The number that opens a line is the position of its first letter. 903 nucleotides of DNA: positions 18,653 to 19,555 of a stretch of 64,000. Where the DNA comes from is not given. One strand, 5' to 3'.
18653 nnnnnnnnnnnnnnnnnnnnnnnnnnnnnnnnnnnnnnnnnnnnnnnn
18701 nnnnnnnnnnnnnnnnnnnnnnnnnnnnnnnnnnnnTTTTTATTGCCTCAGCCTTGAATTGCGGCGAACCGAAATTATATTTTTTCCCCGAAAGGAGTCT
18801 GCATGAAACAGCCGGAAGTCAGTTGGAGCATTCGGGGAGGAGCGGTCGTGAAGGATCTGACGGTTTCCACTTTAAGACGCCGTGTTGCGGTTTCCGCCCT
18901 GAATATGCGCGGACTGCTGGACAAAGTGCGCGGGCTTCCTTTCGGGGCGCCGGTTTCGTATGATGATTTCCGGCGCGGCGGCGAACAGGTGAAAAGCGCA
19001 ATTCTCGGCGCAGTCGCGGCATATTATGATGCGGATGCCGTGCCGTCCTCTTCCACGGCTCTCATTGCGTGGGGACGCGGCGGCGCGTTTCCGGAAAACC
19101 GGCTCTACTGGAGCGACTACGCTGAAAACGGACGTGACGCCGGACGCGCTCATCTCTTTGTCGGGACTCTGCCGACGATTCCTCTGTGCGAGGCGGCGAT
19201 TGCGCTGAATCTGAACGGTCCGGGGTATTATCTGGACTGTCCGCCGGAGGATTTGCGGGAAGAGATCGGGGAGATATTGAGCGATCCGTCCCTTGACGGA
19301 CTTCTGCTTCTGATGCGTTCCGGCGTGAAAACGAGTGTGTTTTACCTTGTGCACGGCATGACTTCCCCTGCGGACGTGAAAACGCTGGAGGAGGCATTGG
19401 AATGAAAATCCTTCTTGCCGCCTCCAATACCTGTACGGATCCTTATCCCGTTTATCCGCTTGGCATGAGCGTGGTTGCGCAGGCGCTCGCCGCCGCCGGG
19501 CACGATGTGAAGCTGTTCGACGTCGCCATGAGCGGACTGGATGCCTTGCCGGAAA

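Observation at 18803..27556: Nine-gene translationally coupled operon for an unknown acylated/glycosylated lipid or polyketide-like product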

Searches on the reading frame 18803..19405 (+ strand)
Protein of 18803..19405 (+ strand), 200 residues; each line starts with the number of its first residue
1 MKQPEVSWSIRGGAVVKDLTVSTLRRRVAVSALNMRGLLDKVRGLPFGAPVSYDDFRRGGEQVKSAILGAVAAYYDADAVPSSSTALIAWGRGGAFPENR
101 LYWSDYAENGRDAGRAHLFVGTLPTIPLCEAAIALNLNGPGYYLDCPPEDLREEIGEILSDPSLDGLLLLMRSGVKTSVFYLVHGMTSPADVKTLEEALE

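Call 3: search_protein_families(library=pfam, proteins=[window:18803-19405:+], max_evalue=0.01)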
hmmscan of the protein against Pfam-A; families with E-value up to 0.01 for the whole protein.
window:18803-19405:+ (200 aa): 0 families

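Call 5: search_protein_families(library=ncbifam, proteins=[window:18803-19405:+], max_evalue=0.01)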
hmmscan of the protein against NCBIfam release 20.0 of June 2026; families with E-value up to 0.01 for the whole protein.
window:18803-19405:+ (200 aa): 0 families

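Call 20: search_solved_structures(query=window:18803-19405:+, max_evalue=10)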
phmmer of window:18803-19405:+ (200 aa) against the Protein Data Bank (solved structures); distinct sequences matched with E-value up to 10: 1.
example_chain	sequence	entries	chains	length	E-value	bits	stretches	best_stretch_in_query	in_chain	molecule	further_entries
4qpj_C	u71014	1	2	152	1.2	11.8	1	12-50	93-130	Cell cycle response regulator CtrA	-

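Call 29: find_homologous_proteins(query=window:18803-19405:+, max_evalue=0.001)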
Query window:18803-19405:+ (200 aa): 16 proteins with E <= 0.001 among 4538 candidates.
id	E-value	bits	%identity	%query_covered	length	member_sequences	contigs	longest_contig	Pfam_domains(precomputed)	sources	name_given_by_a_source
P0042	2.2e-128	444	100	100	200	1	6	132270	-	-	-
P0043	7.2e-111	386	87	100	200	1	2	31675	-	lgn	-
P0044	2.7e-104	365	82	100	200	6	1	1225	-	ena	-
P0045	2.7e-75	270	75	83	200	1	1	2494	-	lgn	-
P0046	1.3e-70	255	88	65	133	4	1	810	-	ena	-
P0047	6.2e-49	184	50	99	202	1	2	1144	-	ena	-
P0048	4.7e-47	178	85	50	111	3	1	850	-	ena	-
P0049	7.6e-46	174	46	98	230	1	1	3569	-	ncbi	-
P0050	2.8e-41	159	47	88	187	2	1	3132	-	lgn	-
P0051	9.7e-40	154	48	80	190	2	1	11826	-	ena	-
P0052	2.4e-39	153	46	86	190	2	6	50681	-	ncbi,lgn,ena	-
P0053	9.7e-38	148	87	35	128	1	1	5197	-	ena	-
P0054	2.8e-37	146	48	85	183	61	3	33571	-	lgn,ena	-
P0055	1.7e-36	144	87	35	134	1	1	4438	-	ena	-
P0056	2.2e-33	133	58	60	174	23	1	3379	-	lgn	-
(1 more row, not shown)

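Call 48: predict_structure(alignment_id=A4)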
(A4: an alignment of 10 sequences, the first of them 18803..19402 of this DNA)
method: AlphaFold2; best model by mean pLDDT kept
length: 200 residues; sequences in the alignment: 10
mean_pLDDT: 82.6   pTM: 0.83
mean pLDDT of the five models: 82.6, 82.1, 82.1, 81.0, 81.0
residues with pLDDT >= 90: 88; 70-90: 70; 50-70: 32; < 50: 10
segments of 3 or more residues with pLDDT < 50: 1-4, 120-122
pLDDT, mean of each block of 10 residues (from residue 1): 68 97 96 93 86 74 89 96 91 64 62 50 66 85 83 88 92 91 92 88
secondary structure, 60 per line:
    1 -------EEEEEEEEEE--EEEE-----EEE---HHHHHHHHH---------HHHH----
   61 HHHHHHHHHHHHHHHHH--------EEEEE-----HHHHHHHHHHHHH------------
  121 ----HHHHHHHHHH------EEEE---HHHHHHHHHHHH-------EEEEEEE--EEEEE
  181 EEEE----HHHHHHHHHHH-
elements in order: E8-17 E20-23 E29-31 H35-43 H53-56 H61-77 E86-90 H96-108 H125-134 E141-144 H148-159 E167-173 E176-184 H189-199

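Call 51: fold_search(model_id=the predicted structure, library=pdb)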
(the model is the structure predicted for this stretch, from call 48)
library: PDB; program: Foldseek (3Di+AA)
matches with E <= 10: 1003; with E <= 0.001: 11
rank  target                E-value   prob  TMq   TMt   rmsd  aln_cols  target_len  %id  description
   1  9n50_A                5.0e-05  1.00  0.47  0.24  12.7       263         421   13  Crosslinked Crystal Structure of Human Mitochondrial Ketosynthase, OXSM, and Crosslinker-crypto Human Mitochondrial Ac (released 2025-09-24)
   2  4ddo                  2.2e-04  1.00  0.49  0.25  13.6       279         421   10  Crystal structure of 3-oxoacyl-[acyl-carrier-protein] synthase ii from burkholderia vietnamiensis (released 2012-05-23)
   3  4ls8_A                2.4e-04  1.00  0.49  0.26  13.8       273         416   11  Crystal structure of Bacillus subtilis beta-ketoacyl-ACP synthase II (FabF) in a covalent complex with cerulenin (released 2014-04-02)
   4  4ls6_B                3.5e-04  1.00  0.48  0.25  14.6       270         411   11  Crystal structure of beta-ketoacyl-ACP synthase II (FabF) I108F mutant from Bacillus subtilis (released 2014-04-02)
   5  4ls5_B                3.5e-04  1.00  0.41  0.22  14.5       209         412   12  Crystal structure of beta-ketoacyl-ACP synthase II (FabF) from Bacillus subtilis (released 2014-04-02)
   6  7f28_C                3.7e-04  1.00  0.44  0.44   9.4       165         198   13  Crystal structure of a bacterial ketosynthase (released 2022-06-15)
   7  7f28_A                6.5e-04  1.00  0.43  0.43   9.3       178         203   11  Crystal structure of a bacterial ketosynthase (released 2022-06-15)
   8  5sxo                  7.8e-04  1.00  0.46  0.25  13.3       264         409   11  1.35 angstrom resolution crystal structure of beta-ketoacyl-ACP synthase II (FabF) from Listeria monocytogenes (released 2016-11-02)
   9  2iwy_B                8.8e-04  1.00  0.47  0.24  13.8       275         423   10  Human mitochondrial beta-ketoacyl ACP synthase (released 2007-02-06)
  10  8z5c_B                9.3e-04  1.00  0.48  0.25  13.2       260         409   12  Cystal structure of beta-ketoacyl-ACP synthase FabF from Helicobacter pylori (released 2024-10-09)
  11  4ls6_A                9.3e-04  1.00  0.48  0.25  13.3       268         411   11  Crystal structure of beta-ketoacyl-ACP synthase II (FabF) I108F mutant from Bacillus subtilis (released 2014-04-02)
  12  4jv3                  1.1e-03  1.00  0.48  0.26  12.4       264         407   11  Crystal structure of beta-ketoacyl synthase from Brucella melitensis in complex with platencin (released 2013-05-22)
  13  2gfv                  1.3e-03  1.00  0.49  0.26  11.9       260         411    9  Structure of E. coli FabF (KASII) C163Q mutant (released 2006-05-23)
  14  2iwz_A                1.3e-03  1.00  0.51  0.26  13.1       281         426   11  Human mitochondrial beta-ketoacyl ACP synthase complexed with hexanoic acid (released 2007-02-06)
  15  1mzj_B                1.4e-03  1.00  0.46  0.29  10.0       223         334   11  Crystal Structure of the Priming beta-Ketosynthase from the R1128 Polyketide Biosynthetic Pathway (released 2002-12-11)
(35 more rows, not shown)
